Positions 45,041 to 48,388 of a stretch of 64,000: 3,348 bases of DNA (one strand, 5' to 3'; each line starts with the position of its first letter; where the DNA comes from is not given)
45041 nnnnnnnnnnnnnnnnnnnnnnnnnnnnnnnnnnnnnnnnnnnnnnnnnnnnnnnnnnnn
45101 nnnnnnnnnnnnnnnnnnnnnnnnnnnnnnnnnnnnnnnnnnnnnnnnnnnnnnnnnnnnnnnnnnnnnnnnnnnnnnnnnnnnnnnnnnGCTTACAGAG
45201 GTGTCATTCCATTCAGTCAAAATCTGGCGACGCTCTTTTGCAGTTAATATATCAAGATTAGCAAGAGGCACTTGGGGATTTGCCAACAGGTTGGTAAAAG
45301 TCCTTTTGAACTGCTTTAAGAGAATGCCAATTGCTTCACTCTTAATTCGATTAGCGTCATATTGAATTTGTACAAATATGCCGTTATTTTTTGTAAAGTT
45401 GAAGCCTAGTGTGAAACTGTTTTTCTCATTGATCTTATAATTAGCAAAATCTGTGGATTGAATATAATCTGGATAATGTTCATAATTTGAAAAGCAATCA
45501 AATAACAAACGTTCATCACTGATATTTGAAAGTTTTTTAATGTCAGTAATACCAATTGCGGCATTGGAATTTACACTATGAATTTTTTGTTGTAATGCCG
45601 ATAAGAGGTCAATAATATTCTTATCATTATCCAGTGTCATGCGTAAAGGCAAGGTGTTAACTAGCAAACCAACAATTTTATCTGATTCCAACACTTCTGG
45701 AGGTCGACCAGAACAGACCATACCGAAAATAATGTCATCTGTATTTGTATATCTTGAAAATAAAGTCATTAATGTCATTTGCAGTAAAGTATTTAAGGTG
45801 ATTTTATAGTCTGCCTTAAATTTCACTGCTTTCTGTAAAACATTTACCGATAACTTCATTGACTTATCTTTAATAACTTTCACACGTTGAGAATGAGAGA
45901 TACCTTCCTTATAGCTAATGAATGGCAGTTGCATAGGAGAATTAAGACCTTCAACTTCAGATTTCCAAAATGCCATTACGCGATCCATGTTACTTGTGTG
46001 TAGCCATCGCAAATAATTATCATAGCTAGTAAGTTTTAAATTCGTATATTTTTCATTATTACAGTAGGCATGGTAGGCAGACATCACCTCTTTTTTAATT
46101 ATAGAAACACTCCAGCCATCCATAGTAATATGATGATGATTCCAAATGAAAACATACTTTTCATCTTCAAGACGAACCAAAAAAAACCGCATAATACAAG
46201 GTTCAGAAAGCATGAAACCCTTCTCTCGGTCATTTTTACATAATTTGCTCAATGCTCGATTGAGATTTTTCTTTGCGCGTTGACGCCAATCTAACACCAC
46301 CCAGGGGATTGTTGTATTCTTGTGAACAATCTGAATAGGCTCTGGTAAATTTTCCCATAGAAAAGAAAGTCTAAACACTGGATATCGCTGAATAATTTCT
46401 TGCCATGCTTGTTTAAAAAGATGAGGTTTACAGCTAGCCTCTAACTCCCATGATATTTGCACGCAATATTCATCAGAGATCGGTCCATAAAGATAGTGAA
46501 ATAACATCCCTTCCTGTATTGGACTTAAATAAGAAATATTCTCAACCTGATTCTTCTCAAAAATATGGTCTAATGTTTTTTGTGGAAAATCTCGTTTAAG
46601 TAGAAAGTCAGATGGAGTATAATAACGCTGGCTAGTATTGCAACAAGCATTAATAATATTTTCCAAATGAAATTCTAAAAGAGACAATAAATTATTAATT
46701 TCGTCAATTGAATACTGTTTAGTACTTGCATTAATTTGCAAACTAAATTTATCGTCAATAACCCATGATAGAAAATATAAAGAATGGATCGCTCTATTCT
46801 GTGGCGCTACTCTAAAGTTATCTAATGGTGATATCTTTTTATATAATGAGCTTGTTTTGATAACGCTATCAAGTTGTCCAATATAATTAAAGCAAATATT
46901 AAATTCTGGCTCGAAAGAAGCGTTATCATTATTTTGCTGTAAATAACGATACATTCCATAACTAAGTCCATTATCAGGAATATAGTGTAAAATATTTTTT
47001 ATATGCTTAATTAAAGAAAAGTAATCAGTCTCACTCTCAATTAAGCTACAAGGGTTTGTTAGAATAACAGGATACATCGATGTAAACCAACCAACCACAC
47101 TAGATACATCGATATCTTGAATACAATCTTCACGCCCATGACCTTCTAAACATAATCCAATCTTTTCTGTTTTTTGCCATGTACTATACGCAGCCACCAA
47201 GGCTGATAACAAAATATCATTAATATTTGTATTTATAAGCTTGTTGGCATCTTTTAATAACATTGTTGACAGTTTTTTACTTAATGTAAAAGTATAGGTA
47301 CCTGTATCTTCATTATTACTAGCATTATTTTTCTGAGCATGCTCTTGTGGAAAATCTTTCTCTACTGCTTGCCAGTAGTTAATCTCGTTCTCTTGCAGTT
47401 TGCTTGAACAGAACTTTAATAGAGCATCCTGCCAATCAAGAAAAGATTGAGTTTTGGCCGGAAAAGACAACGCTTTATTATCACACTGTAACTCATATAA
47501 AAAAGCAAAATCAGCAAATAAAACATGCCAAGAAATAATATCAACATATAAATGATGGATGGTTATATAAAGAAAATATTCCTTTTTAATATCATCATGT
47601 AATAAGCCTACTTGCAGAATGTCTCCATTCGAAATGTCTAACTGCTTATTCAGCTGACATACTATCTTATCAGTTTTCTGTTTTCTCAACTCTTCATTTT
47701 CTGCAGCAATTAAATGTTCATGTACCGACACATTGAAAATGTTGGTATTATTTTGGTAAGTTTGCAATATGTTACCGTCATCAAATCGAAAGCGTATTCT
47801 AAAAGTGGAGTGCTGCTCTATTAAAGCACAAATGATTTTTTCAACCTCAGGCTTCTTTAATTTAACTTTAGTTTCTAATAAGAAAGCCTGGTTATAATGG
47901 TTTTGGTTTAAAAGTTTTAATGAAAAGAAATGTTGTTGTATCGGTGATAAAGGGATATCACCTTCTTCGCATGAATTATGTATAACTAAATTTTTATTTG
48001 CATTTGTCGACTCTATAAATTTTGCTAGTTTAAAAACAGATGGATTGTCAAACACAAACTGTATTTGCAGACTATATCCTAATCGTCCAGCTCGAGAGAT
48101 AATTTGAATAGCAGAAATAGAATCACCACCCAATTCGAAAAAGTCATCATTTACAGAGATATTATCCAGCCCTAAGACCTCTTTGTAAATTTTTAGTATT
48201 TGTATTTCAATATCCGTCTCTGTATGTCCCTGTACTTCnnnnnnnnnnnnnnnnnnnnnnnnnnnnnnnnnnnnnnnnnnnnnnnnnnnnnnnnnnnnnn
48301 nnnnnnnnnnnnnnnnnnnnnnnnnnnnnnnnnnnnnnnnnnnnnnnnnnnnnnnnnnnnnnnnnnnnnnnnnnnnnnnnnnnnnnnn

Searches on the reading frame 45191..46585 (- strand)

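Call 73: search_protein_families(library=pfam, proteins=[window:45191-46585:-], max_evalue=0.01)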
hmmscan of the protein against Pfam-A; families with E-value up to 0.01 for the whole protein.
window:45191-46585:- (465 aa): 1 family
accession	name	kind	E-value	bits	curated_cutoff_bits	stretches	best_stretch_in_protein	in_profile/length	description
PF00668.25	Condensation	-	5.9e-80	269.6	30.6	1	15-456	2-456/456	Condensation domain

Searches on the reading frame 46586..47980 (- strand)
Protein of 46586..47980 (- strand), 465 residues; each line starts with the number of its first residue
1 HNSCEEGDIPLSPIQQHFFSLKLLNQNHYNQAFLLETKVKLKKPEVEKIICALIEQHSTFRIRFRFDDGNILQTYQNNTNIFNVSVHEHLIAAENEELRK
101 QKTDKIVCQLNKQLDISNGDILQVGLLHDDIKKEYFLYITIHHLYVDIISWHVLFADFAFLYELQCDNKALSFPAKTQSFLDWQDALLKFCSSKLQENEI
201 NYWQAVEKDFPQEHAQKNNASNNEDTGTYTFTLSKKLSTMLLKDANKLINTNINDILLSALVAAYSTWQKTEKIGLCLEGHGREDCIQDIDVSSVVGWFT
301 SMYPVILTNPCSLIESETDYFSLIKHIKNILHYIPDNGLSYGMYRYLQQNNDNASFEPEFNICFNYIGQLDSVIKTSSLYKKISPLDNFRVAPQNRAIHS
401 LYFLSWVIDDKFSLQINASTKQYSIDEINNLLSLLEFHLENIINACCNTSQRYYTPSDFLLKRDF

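Call 73: search_protein_families(library=pfam, proteins=[window:46586-47980:-], max_evalue=0.01)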
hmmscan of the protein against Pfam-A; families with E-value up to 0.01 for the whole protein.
window:46586-47980:- (465 aa): 1 family
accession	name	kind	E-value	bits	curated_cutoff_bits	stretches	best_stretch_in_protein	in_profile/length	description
PF00668.25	Condensation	-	2.2e-57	195.2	30.6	1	6-459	2-450/456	Condensation domain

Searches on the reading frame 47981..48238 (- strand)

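Call 73: search_protein_families(library=pfam, proteins=[window:47981-48238:-], max_evalue=0.01)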
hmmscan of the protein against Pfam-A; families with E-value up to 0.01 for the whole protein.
window:47981-48238:- (86 aa): 2 families
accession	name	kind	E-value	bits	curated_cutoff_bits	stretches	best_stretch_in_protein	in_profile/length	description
PF00550.31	PP-binding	-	8.2e-13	48.9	20.8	1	14-75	3-67/67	Phosphopantetheine attachment site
PF12505.14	DUF3712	-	0.0062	17.3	24.1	1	33-71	78-116/125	Protein of unknown function (DUF3712)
